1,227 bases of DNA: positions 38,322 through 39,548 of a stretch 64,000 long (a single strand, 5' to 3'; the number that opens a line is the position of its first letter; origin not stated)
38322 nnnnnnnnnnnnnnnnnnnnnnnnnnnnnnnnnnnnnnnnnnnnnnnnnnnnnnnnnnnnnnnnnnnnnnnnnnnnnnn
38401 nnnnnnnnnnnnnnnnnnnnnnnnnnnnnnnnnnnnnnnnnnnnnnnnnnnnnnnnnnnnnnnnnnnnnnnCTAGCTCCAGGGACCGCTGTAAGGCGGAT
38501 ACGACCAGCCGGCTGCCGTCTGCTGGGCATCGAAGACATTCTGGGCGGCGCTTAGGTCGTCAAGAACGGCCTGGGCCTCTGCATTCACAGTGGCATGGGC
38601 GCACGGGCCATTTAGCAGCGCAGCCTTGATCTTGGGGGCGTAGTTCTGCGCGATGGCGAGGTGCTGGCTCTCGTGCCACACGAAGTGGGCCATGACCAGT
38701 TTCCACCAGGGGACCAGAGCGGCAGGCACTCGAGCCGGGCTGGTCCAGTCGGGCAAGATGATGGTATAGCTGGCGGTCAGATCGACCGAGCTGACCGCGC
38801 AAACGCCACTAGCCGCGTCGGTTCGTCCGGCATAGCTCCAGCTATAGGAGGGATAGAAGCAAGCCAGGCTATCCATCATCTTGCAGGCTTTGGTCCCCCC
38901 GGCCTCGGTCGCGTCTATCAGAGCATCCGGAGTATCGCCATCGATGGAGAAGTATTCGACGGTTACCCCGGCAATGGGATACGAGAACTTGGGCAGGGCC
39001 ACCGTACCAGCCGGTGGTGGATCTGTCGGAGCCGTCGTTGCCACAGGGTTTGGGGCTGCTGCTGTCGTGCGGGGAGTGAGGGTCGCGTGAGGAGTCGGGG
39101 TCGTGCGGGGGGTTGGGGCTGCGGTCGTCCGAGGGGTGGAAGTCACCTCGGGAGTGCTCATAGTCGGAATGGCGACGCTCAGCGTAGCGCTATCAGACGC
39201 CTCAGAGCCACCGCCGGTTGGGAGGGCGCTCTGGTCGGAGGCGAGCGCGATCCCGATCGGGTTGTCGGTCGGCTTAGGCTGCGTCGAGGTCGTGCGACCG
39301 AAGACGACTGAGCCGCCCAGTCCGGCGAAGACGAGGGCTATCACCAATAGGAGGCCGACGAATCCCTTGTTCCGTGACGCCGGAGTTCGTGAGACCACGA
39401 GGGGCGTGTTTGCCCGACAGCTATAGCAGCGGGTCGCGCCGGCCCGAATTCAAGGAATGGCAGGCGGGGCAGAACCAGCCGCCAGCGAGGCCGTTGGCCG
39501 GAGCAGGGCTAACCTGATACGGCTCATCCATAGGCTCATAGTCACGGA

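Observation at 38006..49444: Arrays of tRNA-anticodon-stem half-site copies flank both att junctions: an unusual recombination-site architecture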

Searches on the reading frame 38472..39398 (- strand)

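Call 7: search_protein_families(library=pfam, proteins=[window:38472-39398:-], max_evalue=0.01)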
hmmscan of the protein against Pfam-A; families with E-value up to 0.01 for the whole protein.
window:38472-39398:- (308 aa): 1 family
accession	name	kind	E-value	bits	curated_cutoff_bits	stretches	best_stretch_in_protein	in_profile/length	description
PF06037.17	DUF922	-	4.1e-22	79.4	27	1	147-293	1-150/153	Bacterial protein of unknown function (DUF922)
